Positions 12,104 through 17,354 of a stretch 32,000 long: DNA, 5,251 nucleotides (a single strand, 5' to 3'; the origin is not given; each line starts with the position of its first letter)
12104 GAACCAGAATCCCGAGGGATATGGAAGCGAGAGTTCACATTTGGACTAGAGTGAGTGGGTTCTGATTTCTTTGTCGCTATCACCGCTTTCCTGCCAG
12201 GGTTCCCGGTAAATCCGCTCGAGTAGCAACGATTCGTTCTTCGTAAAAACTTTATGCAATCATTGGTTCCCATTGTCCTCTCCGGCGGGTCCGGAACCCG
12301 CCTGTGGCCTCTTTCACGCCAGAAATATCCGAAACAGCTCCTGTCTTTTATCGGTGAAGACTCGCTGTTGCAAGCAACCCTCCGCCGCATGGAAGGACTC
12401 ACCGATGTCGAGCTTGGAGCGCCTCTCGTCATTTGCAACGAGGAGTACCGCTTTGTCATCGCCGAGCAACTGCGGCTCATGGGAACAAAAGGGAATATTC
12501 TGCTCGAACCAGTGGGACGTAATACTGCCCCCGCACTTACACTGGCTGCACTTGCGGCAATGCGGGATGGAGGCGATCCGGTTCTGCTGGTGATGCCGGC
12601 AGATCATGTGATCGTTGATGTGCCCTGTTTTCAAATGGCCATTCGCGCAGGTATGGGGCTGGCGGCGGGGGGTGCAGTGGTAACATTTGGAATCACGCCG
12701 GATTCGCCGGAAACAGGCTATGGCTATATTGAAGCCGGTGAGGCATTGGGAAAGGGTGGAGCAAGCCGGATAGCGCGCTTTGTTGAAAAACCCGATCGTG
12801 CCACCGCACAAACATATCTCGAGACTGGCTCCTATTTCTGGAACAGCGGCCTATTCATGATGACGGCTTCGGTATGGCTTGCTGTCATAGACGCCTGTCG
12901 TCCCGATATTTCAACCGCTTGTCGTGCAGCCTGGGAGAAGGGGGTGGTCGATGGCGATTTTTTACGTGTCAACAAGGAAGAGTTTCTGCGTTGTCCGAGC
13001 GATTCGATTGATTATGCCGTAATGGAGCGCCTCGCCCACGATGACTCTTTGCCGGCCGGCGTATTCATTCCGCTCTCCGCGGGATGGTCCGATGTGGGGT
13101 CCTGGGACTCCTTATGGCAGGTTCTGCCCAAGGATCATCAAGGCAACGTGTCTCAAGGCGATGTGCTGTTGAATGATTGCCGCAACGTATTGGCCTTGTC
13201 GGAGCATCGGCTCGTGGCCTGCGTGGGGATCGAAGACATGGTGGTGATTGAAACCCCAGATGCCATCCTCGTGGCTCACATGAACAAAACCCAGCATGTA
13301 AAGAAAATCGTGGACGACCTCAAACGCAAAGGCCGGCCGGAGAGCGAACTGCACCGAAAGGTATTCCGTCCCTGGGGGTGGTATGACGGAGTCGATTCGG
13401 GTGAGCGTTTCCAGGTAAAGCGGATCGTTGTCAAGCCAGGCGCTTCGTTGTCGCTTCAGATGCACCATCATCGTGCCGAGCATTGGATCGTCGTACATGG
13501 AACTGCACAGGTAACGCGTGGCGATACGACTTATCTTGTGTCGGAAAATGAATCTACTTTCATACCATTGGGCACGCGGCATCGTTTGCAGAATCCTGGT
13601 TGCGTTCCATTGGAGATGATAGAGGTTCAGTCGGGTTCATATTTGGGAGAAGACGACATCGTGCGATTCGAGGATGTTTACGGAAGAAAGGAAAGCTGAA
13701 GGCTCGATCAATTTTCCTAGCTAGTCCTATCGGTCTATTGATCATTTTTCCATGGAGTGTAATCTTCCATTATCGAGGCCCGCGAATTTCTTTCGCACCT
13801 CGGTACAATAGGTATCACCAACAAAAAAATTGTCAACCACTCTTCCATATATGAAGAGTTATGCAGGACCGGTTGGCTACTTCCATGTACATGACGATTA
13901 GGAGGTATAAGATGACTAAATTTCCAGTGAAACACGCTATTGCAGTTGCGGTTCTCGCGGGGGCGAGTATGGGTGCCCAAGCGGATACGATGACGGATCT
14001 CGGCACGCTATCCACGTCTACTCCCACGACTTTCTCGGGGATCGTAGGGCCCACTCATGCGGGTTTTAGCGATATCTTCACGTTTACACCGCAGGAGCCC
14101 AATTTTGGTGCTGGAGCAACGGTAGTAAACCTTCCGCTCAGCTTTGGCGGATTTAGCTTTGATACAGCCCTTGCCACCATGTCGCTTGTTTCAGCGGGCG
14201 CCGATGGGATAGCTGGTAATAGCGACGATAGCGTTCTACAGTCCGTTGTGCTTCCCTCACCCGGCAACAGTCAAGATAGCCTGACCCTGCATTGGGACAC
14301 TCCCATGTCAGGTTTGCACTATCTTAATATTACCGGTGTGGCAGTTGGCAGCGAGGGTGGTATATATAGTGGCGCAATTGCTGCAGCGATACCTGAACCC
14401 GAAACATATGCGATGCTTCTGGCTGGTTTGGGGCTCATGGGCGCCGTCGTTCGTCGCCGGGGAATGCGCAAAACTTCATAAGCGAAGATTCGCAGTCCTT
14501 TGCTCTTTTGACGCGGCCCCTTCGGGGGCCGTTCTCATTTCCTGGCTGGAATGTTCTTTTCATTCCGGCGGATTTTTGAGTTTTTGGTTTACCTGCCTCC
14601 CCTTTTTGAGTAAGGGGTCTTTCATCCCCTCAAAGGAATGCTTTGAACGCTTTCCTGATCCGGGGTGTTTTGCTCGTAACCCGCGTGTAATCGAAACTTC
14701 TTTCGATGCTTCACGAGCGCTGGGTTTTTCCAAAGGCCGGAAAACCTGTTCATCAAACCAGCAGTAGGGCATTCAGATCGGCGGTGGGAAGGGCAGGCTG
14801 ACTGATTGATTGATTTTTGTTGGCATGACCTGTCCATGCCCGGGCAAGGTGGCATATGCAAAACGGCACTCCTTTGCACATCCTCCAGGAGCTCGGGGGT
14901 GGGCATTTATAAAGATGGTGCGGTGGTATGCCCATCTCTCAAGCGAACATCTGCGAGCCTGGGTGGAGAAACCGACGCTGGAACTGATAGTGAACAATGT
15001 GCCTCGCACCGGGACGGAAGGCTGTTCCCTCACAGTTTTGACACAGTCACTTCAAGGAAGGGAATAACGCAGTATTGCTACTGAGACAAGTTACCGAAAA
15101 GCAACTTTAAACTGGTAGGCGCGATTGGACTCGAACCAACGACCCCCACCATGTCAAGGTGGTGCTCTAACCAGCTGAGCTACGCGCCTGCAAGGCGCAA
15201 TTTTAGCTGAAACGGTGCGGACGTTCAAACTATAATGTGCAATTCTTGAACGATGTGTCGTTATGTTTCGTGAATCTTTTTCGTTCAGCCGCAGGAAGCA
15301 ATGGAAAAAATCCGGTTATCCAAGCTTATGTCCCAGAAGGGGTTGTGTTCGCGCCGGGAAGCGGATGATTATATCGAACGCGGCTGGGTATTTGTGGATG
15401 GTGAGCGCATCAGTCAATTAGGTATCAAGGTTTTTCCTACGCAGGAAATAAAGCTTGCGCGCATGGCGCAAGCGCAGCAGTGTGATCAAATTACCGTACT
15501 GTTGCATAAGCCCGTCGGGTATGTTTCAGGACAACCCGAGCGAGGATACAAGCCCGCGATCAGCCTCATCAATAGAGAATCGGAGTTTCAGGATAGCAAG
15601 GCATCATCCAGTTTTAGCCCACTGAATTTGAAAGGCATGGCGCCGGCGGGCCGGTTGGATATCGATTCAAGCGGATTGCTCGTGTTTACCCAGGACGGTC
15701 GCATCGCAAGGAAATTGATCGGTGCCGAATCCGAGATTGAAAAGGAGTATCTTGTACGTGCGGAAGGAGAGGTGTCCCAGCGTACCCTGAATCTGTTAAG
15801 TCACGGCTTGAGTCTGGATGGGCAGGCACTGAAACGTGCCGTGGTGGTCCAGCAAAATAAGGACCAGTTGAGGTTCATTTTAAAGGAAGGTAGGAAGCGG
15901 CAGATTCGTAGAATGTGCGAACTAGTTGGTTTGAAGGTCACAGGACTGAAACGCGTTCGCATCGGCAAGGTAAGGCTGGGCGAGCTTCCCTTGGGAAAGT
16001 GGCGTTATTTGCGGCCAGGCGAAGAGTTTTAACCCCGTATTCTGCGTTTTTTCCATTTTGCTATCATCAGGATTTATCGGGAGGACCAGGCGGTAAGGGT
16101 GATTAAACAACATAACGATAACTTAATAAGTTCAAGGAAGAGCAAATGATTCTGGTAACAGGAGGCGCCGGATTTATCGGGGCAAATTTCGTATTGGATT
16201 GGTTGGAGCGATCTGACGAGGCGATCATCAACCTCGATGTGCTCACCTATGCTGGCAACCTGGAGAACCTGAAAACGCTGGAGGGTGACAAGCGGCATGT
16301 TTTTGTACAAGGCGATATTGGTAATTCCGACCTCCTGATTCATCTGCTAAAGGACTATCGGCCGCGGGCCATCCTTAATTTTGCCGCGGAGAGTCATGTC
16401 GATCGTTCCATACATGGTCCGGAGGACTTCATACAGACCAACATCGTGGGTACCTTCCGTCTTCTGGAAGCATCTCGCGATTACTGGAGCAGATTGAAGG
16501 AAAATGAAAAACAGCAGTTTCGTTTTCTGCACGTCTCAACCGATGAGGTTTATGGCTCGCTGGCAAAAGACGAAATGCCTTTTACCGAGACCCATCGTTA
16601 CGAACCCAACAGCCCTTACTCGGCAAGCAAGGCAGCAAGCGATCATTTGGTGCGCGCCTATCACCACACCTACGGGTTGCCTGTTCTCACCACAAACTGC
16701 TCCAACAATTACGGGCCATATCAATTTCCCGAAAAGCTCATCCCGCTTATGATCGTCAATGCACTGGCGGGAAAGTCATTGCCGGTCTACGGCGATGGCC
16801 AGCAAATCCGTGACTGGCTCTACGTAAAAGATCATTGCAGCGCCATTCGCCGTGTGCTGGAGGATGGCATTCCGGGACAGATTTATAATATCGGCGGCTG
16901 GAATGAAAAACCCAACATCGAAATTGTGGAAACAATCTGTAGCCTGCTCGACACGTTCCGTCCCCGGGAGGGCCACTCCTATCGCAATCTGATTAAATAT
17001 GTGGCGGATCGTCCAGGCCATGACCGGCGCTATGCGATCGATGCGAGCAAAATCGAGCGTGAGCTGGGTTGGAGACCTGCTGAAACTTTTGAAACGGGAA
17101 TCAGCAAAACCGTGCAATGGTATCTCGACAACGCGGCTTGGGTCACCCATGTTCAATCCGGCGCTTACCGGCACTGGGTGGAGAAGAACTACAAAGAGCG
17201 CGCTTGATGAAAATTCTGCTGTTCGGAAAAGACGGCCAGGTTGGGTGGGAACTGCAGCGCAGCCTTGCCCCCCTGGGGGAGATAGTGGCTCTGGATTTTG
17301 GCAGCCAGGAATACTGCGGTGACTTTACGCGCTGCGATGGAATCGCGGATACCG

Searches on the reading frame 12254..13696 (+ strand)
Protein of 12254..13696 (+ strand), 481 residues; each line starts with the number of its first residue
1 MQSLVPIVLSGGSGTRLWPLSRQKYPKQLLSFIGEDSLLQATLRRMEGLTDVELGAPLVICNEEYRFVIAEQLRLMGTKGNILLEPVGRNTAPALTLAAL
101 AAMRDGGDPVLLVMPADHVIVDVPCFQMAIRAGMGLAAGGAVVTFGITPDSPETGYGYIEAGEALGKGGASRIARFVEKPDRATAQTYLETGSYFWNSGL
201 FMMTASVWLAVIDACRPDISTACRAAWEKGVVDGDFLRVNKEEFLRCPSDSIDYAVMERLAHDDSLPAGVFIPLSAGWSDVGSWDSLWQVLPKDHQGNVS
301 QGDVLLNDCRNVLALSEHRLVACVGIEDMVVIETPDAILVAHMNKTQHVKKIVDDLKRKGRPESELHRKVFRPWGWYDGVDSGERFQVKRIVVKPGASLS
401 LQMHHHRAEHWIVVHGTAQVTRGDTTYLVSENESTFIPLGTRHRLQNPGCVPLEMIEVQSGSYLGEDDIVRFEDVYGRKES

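Call 9: search_protein_families(library=ncbifam, proteins=[window:12254-13696:+], max_evalue=0.00001)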
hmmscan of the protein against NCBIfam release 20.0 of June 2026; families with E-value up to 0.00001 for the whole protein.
window:12254-13696:+ (481 aa): 2 families
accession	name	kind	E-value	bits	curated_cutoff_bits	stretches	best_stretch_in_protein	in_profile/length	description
TIGR01479.1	GMP_PMI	equivalog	6.6e-204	678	372.95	1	4-478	1-467/467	mannose-1-phosphate guanylyltransferase/mannose-6-phosphate isomerase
NF012004.0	PRK15460.1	equivalog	1.3e-177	591.3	859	1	3-478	5-477/478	mannose-1-phosphate guanyltransferase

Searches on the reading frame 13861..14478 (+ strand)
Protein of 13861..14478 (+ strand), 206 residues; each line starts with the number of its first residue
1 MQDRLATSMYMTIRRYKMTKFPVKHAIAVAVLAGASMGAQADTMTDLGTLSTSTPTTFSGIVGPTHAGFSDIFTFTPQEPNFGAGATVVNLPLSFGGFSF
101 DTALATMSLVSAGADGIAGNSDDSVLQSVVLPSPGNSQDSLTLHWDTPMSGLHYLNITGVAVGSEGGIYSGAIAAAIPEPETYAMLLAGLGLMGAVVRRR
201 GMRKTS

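Call 9: search_protein_families(library=ncbifam, proteins=[window:13861-14478:+], max_evalue=0.00001)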
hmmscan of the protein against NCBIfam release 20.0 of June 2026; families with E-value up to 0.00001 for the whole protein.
window:13861-14478:+ (206 aa): 6 families
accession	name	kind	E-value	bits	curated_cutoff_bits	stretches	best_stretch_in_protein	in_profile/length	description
NF038126.1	PEP_CTERM_FxDxF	subfamily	2.3e-24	86.5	50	1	29-200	3-165/165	FxDxF family PEP-CTERM protein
NF035944.1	PEPxxWA-CTERM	domain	2.7e-08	33.5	35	1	177-200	1-24/24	PEPxxWA-CTERM sorting domain-containing protein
NF038119.1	PEP_CTERM_MHFG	equivalog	2.2e-06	28.2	100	1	170-200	229-259/260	MHFG family PEP-CTERM protein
NF038129.1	PEP_NF038129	equivalog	4.5e-06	26.6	65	0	171-200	165-194/194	NF038129 family PEP-CTERM protein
NF038124.1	PEP_CTERM_TLD_A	exception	7.9e-06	25.6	100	0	173-200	208-234/235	PEP_CTERM-anchored TLD domain-containing protein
NF033554.9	floc_PepA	equivalog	1e-05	25.5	80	1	81-200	158-258/261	flocculation-associated PEP-CTERM protein PepA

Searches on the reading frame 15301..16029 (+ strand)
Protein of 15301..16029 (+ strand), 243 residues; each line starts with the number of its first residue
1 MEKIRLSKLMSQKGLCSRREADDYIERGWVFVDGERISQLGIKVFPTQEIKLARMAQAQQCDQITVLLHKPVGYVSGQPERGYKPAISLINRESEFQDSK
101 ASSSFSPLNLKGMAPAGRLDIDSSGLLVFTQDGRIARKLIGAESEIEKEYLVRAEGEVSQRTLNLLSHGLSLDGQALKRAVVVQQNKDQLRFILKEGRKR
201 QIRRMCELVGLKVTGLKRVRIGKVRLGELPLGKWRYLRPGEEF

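Call 9: search_protein_families(library=ncbifam, proteins=[window:15301-16029:+], max_evalue=0.00001)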
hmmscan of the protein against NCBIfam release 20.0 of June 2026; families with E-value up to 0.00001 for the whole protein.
window:15301-16029:+ (243 aa): 5 families
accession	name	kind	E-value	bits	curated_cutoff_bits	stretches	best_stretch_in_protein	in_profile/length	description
NF007784.0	PRK10475.1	equivalog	1.5e-42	145.6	318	1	3-241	6-228/290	23S rRNA pseudouridine(2604) synthase RluF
TIGR00093.1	TIGR00093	subfamily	7.8e-38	129.8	109.3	1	84-238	2-160/161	pseudouridine synthase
NF007976.1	PRK10700.1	equivalog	1.7e-28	99.6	290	1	5-236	4-231/291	23S rRNA pseudouridine(2605) synthase RluB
NF008097.0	PRK10839.1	equivalog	1.4e-27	96.9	275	1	4-237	1-222/232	16S rRNA pseudouridine(516) synthase RsuA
NF008487.1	PRK11394.1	equivalog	1.4e-14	54.2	284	1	109-177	57-126/206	23S rRNA pseudouridine(2457) synthase RluE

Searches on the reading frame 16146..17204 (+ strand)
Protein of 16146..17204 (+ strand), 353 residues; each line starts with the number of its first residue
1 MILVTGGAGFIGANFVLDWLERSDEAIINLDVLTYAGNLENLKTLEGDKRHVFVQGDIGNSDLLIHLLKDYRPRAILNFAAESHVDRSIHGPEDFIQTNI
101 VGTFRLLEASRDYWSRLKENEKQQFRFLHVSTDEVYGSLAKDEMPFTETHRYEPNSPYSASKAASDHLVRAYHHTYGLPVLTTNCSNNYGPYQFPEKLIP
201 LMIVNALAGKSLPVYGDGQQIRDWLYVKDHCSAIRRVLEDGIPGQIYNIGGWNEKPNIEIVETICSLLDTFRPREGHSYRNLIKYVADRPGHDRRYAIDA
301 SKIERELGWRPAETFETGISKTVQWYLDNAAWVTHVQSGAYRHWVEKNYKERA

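Call 9: search_protein_families(library=ncbifam, proteins=[window:16146-17204:+], max_evalue=0.00001)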
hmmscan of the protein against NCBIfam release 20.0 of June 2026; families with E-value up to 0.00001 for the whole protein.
window:16146-17204:+ (353 aa): 19 families
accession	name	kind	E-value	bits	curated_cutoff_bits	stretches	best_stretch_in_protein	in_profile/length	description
NF007490.0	PRK10084.1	subfamily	4.2e-158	526.1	649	1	2-352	3-360/361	dTDP-glucose 4,6-dehydratase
TIGR01181.1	dTDP_gluc_dehyt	equivalog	6.8e-152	505.1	365.1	1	2-335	2-320/321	dTDP-glucose 4,6-dehydratase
NF007582.0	PRK10217.1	equivalog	3.4e-146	486.9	698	1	2-342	4-347/355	dTDP-glucose 4,6-dehydratase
TIGR04180.1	EDH_00030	hypoth_equivalog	6.9e-38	130.4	475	1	2-269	1-257/297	NAD-dependent 4,6-dehydratase LegB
TIGR01179.1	galE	equivalog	3.2e-34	118.2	262.3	1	1-327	1-326/332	UDP-glucose 4-epimerase GalE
TIGR02622.1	CDP_4_6_dhtase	equivalog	3e-26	92.4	278.45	1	2-328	7-332/352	CDP-glucose 4,6-dehydratase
NF007956.0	PRK10675.1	subfamily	3.5e-23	82.3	394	1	2-326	3-329/338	UDP-glucose 4-epimerase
TIGR01472.1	gmd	equivalog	4.6e-23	82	415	1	50-268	55-268/342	GDP-mannose 4,6-dehydratase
TIGR02197.1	heptose_epim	equivalog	2.3e-19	69.7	274.6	1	2-328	1-315/316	ADP-glyceromanno-heptose 6-epimerase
NF011728.1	PRK15181.1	equivalog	5.8e-15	55.1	760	1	3-330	19-341/348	Vi polysaccharide biosynthesis UDP-N-acetylglucosaminuronic acid C-4 epimerase TviC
NF047922.1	GDPFucSynFcl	equivalog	1.2e-12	48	500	1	92-330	74-305/308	GDP-L-fucose synthase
TIGR01214.1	rmlD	equivalog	6.9e-11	41.8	224.05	1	2-240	2-199/285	dTDP-4-dehydrorhamnose reductase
NF008872.0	PRK11908.1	equivalog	7e-11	41.7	294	1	2-331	4-340/349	bifunctional UDP-4-keto-pentose/UDP-xylose synthase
TIGR03466.1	HpnA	hypoth_equivalog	3.8e-10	39.2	367.65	1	2-253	3-232/327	hopanoid-associated sugar epimerase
NF043036.1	ErythonDh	equivalog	9e-10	38.2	325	1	2-173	3-164/321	D-erythronate dehydrogenase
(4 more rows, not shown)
